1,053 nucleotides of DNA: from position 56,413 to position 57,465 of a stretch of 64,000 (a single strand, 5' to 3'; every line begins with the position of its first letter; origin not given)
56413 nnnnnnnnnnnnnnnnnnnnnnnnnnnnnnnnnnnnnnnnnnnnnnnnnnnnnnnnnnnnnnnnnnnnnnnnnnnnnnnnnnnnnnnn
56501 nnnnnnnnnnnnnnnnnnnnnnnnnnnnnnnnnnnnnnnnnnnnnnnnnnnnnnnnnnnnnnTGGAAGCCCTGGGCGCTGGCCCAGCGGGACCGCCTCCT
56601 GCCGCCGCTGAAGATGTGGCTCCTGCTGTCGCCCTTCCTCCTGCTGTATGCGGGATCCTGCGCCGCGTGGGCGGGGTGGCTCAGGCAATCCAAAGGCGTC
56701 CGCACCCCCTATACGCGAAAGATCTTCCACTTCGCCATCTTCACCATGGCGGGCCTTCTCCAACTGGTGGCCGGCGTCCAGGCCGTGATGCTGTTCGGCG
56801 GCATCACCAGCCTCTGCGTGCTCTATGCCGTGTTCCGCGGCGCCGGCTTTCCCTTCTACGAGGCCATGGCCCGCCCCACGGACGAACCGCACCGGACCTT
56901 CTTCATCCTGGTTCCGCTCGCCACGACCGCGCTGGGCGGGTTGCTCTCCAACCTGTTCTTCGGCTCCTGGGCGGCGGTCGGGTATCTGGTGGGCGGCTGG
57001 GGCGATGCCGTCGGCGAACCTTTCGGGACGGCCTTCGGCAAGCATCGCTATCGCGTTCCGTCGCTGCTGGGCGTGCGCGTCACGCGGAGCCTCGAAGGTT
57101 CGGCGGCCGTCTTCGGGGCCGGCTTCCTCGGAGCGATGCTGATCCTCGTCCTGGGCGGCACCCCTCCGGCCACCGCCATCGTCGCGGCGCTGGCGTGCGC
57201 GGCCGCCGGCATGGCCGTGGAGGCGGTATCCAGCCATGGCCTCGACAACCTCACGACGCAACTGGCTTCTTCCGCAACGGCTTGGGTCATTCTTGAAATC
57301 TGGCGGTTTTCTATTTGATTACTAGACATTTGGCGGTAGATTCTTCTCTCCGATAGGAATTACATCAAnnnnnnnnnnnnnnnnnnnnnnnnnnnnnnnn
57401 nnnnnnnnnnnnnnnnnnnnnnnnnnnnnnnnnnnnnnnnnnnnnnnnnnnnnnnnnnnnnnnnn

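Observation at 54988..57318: Fusion of protein-tyrosine-phosphatase-like domains with a CTP-dependent polyprenol (dolichol/phytol-type) kinase domain in one membrane protein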

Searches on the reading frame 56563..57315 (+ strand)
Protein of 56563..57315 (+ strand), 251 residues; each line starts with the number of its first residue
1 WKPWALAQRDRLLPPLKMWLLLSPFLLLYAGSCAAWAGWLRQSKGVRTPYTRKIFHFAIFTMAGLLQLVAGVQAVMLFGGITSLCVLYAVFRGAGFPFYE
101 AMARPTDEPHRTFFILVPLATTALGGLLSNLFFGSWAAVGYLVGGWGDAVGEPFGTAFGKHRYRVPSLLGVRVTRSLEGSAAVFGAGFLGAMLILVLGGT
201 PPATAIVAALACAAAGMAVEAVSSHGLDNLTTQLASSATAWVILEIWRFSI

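Call 7: search_protein_families(library=pfam, proteins=[window:56563-57315:+], max_evalue=10)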
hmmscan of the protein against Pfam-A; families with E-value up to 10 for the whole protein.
seq(251 aa): 0 families

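Call 14: search_solved_structures(query=A1, max_evalue=10, show_alignments=3)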
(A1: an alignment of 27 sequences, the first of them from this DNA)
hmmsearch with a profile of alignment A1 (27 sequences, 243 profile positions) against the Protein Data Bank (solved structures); distinct sequences matched with E-value up to 10: 2.
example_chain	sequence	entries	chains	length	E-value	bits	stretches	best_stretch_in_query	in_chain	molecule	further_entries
2iwt_A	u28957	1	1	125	0.71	12.4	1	206-241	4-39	THIOREDOXIN H ISOFORM 2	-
2vlt_A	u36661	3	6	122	1.1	11.8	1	207-241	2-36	THIOREDOXIN H ISOFORM 2.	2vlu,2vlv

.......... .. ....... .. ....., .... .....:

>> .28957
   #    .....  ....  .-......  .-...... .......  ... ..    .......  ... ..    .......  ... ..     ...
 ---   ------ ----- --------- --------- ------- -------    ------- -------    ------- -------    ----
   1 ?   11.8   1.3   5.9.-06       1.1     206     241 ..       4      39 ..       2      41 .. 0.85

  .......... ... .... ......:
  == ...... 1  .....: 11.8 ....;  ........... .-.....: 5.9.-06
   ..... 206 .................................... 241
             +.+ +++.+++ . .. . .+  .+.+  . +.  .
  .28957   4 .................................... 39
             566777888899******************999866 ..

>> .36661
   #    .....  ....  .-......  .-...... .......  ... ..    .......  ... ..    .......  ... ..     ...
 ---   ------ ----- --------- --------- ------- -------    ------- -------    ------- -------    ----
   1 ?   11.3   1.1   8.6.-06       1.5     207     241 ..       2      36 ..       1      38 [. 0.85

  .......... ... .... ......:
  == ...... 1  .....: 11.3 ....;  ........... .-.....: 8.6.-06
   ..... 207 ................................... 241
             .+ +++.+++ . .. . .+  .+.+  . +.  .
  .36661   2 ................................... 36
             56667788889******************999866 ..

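Call 20: predict_structure(alignment_id=A1)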
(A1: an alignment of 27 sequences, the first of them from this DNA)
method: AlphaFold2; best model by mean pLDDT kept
length: 249 residues; sequences in the alignment: 27
mean_pLDDT: 93.9   pTM: 0.88
mean pLDDT of the five models: 93.9, 92.4, 91.6, 91.4, 91.2
residues with pLDDT >= 90: 211; 70-90: 35; 50-70: 3; < 50: 0
segments of 3 or more residues with pLDDT < 50: none
pLDDT, mean of each block of 10 residues (from residue 1): 85 95 98 98 95 96 95 97 98 97 91 95 95 95 93 92 87 94 98 95 97 96 89 97 76
secondary structure, 60 per line:
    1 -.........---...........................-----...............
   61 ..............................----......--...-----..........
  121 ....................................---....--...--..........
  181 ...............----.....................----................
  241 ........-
elements in order: H2-10 H14-40 H46-90 H95-100 H111-156 E160-163 E171-174 H175-195 H200-220 H225-248

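Call 27: fold_search(model_id=the predicted structure, library=pdb)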
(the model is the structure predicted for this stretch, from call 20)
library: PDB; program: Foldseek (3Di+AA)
matches with E <= 10: 224; with E <= 0.001: 0
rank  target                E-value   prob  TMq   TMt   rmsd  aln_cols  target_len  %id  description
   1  4q2e_A                9.6e-03  0.99  0.34  0.32  11.9       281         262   16  CRYSTAL STRUCTURE OF AN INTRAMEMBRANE CDP-DAG SYNTHETASE CENTRAL FOR PHOSPHOLIPID BIOSYNTHESIS (S200C/S258C, active mu (released 2014-07-02)
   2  4q2g_A                1.6e-02  0.96  0.31  0.30  11.9       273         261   15  CRYSTAL STRUCTURE OF AN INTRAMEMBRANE CDP-DAG SYNTHETASE CENTRAL FOR PHOSPHOLIPID BIOSYNTHESIS (S200C/S223C, inactive  (released 2014-07-02)
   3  4q2e_B                2.1e-02  0.98  0.35  0.33  11.5       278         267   16  CRYSTAL STRUCTURE OF AN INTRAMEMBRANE CDP-DAG SYNTHETASE CENTRAL FOR PHOSPHOLIPID BIOSYNTHESIS (S200C/S258C, active mu (released 2014-07-02)
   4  7c7s_A                1.5e-01  0.20  0.18  0.08  20.4       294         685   11  Cryo-EM structure of the CGP54626-bound human GABA(B) receptor in inactive state. (released 2020-07-01)
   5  6lgz                  4.2e-01  0.18  0.21  0.18  13.9       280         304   11  Crystal structure of a cysteine-pair mutant (P10C-S291C) of a bacterial bile acid transporter in an inward-facing state  (released 2020-12-09)
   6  5h36_E                5.4e-01  0.30  0.25  0.30  15.4       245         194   15  Crystal structures of the TRIC trimeric intracellular cation channel orthologue from Rhodobacter sphaeroides (released 2017-01-11)
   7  3rmg_B                6.5e-01  0.18  0.26  0.23  14.7       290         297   13  Crystal structure of geranylgeranyl pyrophosphate synthase from bacteroides thetaiotaomicron (released 2011-05-11)
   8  7b4l_A                6.5e-01  0.10  0.20  0.14  16.9       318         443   11  CryoEM structure of the human sodium proton exchanger NHA2 (released 2022-01-12)
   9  8ont_A                7.8e-01  0.06  0.15  0.10  18.4       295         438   12  Structure of Setaria italica NRAT in complex with a nanobody (released 2023-04-12)
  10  8oyf                  8.9e-01  0.12  0.22  0.19  14.6       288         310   12  Crystal structure of ASBTNM in lipidic cubic phase without substrate bound (released 2023-07-12)
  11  8i97_C                1.2e+00  0.09  0.21  0.19  17.1       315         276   13  Structure of Apo-C3aR-Go complex (Glacios) (released 2023-10-18)
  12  8irj_A                1.2e+00  0.09  0.19  0.12  21.1       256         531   15  Cryo-EM structure of an orphan GPCR (released 2024-09-18)
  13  8zce_R                1.2e+00  0.06  0.15  0.13  14.7       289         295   11  Cryo-EM structure of GPR4 complexed with Gs in pH6.0 (released 2025-04-23)
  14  6w2v_A                1.3e+00  0.14  0.22  0.25  12.8       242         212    9  Junction 23, DHR14-DHR18 (released 2020-04-15)
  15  2b2f                  1.3e+00  0.15  0.28  0.20  12.2       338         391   13  Ammonium Transporter Amt-1 from A.fulgidus (Native) (released 2005-10-11)
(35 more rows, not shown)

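Call 30: search_protein_families(library=pfam, alignment_id=A1, max_evalue=10)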
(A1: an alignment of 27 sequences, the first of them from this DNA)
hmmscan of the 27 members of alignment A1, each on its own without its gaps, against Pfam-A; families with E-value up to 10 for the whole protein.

A. member 1, seq(249 aa): 0 families

B. families by the number of members that match (of 27 scanned): 19 families
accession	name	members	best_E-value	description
PF15642.11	Tox-ODYAM1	2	0.048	Toxin in Odyssella and Amoebophilus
PF06738.18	ThrE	2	2.8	Putative threonine/serine exporter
PF06653.16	Claudin_3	1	0.0043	Tight junction protein, Claudin-like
PF09685.15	DUF4870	1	0.0078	Domain of unknown function (DUF4870)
PF21077.3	GDH_ACT3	1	0.018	Glutamate dehydrogenase, ACT3 domain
PF24285.1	DUF7473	1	0.025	Family of unknown function (DUF7473)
PF09775.14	Keratin_assoc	1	0.04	Keratinocyte-associated protein 2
PF22754.3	bHLH-TF_ACT-like_plant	1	0.1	Plant bHLH transcription factor, ACT-like domain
PF19592.4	DUF6097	1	0.23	Family of unknown function (DUF6097)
PF09771.14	Tmemb_18A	1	0.23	Transmembrane protein 188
PF15086.11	UPF0542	1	0.24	Uncharacterised protein family UPF0542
PF10003.15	DUF2244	1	0.31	Integral membrane protein (DUF2244)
PF05359.17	DUF748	1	0.31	Domain of Unknown Function (DUF748)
PF06897.17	DUF1269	1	5.1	Protein of unknown function (DUF1269)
PF20134.4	DUF6524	1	5.2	Family of unknown function (DUF6524)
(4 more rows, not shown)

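Call 42: search_protein_representatives(alignment_id=A1)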
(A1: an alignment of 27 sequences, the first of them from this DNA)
Query: 27 sequences, 243 profile positions. Proteins with E-value up to 0.001 (for the whole library): 1709; up to 1e-10: 412; up to 1e-30: 157. The best 150 are listed.
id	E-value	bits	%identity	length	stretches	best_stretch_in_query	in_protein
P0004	5.9e-117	405.7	-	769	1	3-242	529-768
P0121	2.3e-116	403.7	-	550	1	3-242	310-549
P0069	2.7e-113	393.7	-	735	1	3-242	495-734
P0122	6.2e-110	382.7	-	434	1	4-242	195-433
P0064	9.7e-110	382.0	-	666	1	6-243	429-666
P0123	6.0e-109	379.5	-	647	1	8-242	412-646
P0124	2.7e-108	377.3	-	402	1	3-242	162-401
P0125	9.8e-107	372.2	-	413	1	9-242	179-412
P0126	3.4e-105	367.2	-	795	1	5-242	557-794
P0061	3.9e-105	367.0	-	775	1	4-242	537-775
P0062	4.3e-105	366.8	-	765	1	5-242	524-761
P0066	4.4e-105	366.8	-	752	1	5-242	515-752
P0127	4.6e-105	366.7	-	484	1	7-242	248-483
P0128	5.9e-104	363.1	-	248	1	4-242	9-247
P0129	2.5e-103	361.1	-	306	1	4-241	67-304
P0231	2.9e-42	161.1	-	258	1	3-242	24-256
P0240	7.8e-39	149.9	-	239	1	15-241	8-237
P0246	3.0e-35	138.1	-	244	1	21-235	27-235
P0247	4.6e-35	137.5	-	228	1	25-242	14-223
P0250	1.0e-34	136.4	-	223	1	47-240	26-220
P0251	1.0e-34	136.4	-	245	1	27-237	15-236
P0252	1.6e-34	135.7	-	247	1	25-235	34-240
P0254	7.8e-34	133.5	-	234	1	25-242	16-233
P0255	9.0e-34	133.3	-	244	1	3-242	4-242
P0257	2.0e-33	132.1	-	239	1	16-241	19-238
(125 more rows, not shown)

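Call 43: search_protein_families(library=pfam, proteins=[P0246, P0247, P0250, P0251, P0252, P0254, P0255, P0257, P0240, P0231], max_evalue=1)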
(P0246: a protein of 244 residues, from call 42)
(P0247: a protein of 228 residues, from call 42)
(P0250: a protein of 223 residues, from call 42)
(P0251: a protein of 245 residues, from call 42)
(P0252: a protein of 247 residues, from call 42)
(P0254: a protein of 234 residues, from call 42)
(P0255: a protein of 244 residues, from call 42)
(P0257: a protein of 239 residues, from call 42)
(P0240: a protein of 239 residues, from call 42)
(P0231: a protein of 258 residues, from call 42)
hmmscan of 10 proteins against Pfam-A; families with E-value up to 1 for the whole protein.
P0246 (244 aa): 1 family
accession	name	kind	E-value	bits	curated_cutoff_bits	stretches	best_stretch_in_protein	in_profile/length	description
PF10716.14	NdhL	-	0.22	12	25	1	38-65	29-56/76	NADH dehydrogenase transmembrane subunit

P0247 (228 aa): 1 family
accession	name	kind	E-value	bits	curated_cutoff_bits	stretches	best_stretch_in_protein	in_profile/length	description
PF07019.17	EMC6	-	0.64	11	23.3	1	186-224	8-45/81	EMC6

P0250 (223 aa): 1 family
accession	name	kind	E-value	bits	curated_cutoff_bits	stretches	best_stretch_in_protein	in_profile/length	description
PF20165.3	KBTB_W-LIR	-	0.0087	16.4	19.7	1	204-212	1-9/12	KBTB, W-type LIR motif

P0251 (245 aa): 1 family
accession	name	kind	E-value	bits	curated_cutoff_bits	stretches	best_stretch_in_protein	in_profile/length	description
PF15641.12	Tox-MPTase5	-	0.16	12.4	27.3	1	117-173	17-74/110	Metallopeptidase toxin 5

P0252 (247 aa): 0 families

P0254 (234 aa): 0 families

P0255 (244 aa): 1 family
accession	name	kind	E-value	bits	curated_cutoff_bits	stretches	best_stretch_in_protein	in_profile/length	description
PF14294.11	DUF4372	-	0.14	12.8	25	1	27-56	42-71/74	Domain of unknown function (DUF4372)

P0257 (239 aa): 1 family
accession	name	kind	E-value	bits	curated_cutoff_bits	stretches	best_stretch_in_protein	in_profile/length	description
PF01148.25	CTP_transf_1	-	0.19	12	24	1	19-217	13-216/264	Cytidylyltransferase family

P0240 (239 aa): 1 family
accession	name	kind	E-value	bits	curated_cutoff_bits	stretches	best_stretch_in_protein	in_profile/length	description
PF05366.16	Sarcolipin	-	0.0037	17.4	26.4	1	223-239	11-27/31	Sarcolipin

P0231 (258 aa): 1 family
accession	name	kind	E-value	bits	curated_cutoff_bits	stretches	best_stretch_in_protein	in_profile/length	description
PF07123.17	PsbW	-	0.23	11.9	25.4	1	191-213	98-120/133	Photosystem II reaction centre W protein (PsbW)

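Call 44: search_protein_families(library=ncbifam, proteins=[P0246, P0247, P0250, P0251, P0252, P0254, P0255, P0257, P0240, P0128], max_evalue=1)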
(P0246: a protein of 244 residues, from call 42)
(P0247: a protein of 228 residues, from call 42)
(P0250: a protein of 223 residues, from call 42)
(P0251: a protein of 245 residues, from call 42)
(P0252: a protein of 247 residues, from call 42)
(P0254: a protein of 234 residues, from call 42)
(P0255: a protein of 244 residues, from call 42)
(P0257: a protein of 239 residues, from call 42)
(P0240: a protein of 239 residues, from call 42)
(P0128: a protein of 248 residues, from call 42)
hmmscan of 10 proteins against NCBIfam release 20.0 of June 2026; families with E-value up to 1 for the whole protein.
P0246 (244 aa): 0 families

P0247 (228 aa): 3 families
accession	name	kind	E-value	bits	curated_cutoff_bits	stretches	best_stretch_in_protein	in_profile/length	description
NF008092.0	PRK10834.1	equivalog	0.031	13.5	363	1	105-182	11-87/239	outer membrane permeability protein SanA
TIGR02704.1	carboxysome_B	equivalog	0.11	13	88.9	1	138-165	38-65/80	carboxysome peptide B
NF007298.0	PRK09776.1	equivalog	0.12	10.2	1135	1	101-225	133-252/1111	diguanylate cyclase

P0250 (223 aa): 0 families

P0251 (245 aa): 0 families

P0252 (247 aa): 0 families

P0254 (234 aa): 1 family
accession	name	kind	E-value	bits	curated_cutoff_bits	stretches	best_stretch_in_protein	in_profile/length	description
NF047765.1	LIC_13387_fam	subfamily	0.14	11.9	33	1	167-205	89-127/131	LIC_13387 family protein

P0255 (244 aa): 1 family
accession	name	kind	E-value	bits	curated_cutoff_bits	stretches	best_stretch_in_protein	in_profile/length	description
TIGR03662.1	Chlor_Arch_YYY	subfamily_domain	0.018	13.7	300.25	1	56-138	154-233/727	chlor_Arch_YYY domain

P0257 (239 aa): 0 families

P0240 (239 aa): 0 families

P0128 (248 aa): 0 families

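Call 46: find_homologous_proteins(query=P0257, max_evalue=0.01)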
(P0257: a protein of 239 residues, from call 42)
Query P0257 (239 aa): 3 proteins with E <= 0.01 among 2057 candidates.
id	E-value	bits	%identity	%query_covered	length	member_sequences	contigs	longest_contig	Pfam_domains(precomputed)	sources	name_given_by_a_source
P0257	1.5e-147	507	100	100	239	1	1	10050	-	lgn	-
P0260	2.1e-18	85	34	92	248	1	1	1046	-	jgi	-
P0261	1.3e-13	69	33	88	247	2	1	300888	-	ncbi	ncbi:MAG: hypothetical protein R2753_12470 [Chitinophagales bacterium]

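Call 68: find_related_loci(query=A1, collection=genome_contigs, flank=8000)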
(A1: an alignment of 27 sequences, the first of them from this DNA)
Query A1 (249 aa) in genome_contigs; peptide patterns used: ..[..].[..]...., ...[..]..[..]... (x = any residue, [..] = any of these).
222 stretches matched a pattern; 205 encode a relative of the query (tblastn E <= 1e-3); the best 80 are kept; 80 distinct loci.
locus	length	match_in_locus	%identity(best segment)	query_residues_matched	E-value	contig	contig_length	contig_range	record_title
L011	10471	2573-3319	82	1-249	4e-109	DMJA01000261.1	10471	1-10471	MAG TPA_asm: Verrucomicrobia bacterium isolate UBA8943 contig_42105, whole genome shotgun sequence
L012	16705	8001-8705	64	8-242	2e-92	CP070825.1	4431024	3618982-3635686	MAG: Candidatus Aminicenantes bacterium isolate bin112 chromosome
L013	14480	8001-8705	65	8-242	1e-90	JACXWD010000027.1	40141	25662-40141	MAG: Candidatus Polarisedimenticola svalbardensis isolate MAG AM4 NODE_47_length_40141_cov_11.928354, whole genome shotg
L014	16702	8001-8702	62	10-243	2e-90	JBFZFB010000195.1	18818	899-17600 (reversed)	MAG: Lentisphaerota bacterium isolate PPR_0604 PPR_0604.fa_k121_604979, whole genome shotgun sequence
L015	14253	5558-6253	62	11-242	6e-90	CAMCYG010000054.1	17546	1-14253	MAG: Victivallis vadensis isolate MiH-14oct19-130 genome assembly, contig: MiH-14oct19-C6487, whole genome shotgun seque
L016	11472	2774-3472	65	10-242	3e-90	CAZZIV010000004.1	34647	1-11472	MAG TPA_asm: uncultured Acidobacteriota bacterium isolate binchicken_co275_28 genome assembly, contig: NODE_1288_length_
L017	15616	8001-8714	63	8-245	1e-88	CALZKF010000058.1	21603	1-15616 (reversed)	MAG: uncultured Acidobacteria bacterium isolate FO_M_Acidobacteriota_03.1 genome assembly, contig: scaffold_3184, whole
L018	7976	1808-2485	65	18-241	8e-88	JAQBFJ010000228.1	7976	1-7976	MAG: Verrucomicrobiota bacterium isolate MAG_440_bin-02 440_bin-02_ctg-228, whole genome shotgun sequence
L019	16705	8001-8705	62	8-241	4e-87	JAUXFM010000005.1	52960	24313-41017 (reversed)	MAG: Lentisphaerales bacterium isolate CSMAG_2903 CSMAG_2903_k117_6515342_length_52960_cov_14.0000, whole genome shotgun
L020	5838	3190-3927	56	1-247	4e-85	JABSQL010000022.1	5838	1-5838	MAG: Candidatus Margulisiibacteriota bacterium isolate DT_59 DT-Margulisbacteria-1_scaffold_22, whole genome shotgun seq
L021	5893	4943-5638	62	11-242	3e-84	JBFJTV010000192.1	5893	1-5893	MAG: Candidatus Polarisedimenticolaceae bacterium isolate Mix_sand19.2022.05.D.29 k141_66975_length_5893_cov_10.0000, wh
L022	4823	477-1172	55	12-243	5e-84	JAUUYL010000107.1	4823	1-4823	MAG: Lentisphaerota bacterium isolate CSMAG_166 CSMAG_166_k127_13940540_length_4823_cov_12.1071, whole genome shotgun se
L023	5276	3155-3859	58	8-242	5e-83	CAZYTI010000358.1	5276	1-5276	MAG TPA_asm: uncultured bacterium isolate binchicken_co97_67 genome assembly, contig: NODE_54454_length_5276_cov_3.37444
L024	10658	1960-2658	60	10-242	3e-82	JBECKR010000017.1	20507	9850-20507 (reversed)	MAG: Acidobacteriota bacterium isolate ETDI10 k127_2379121, whole genome shotgun sequence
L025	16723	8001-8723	63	4-241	8e-79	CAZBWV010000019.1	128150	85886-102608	MAG TPA_asm: uncultured Calditrichaceae bacterium isolate binchicken_co219_443 genome assembly, contig: k141_742981, who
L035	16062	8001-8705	58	8-242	1e-80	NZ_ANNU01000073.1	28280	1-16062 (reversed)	Nafulsella turpanensis ZLM-10 contig0073, whole genome shotgun sequence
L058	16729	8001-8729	53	1-242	2e-72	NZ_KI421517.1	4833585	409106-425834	Adhaeribacter aquaticus DSM 16391 AdhaqDRAFT_Scaffold1.4, whole genome shotgun sequence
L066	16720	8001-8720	52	4-243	3e-70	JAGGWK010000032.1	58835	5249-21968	MAG: Candidatus Cloacimonadota bacterium isolate AUK124 PB_MBMC_078_c_000000000055, whole genome shotgun sequence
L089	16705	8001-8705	45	8-242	5e-63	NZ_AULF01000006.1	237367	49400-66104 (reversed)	Pedobacter glucosidilyticus DSM 23534 H510DRAFT_scaffold00004.4_C, whole genome shotgun sequence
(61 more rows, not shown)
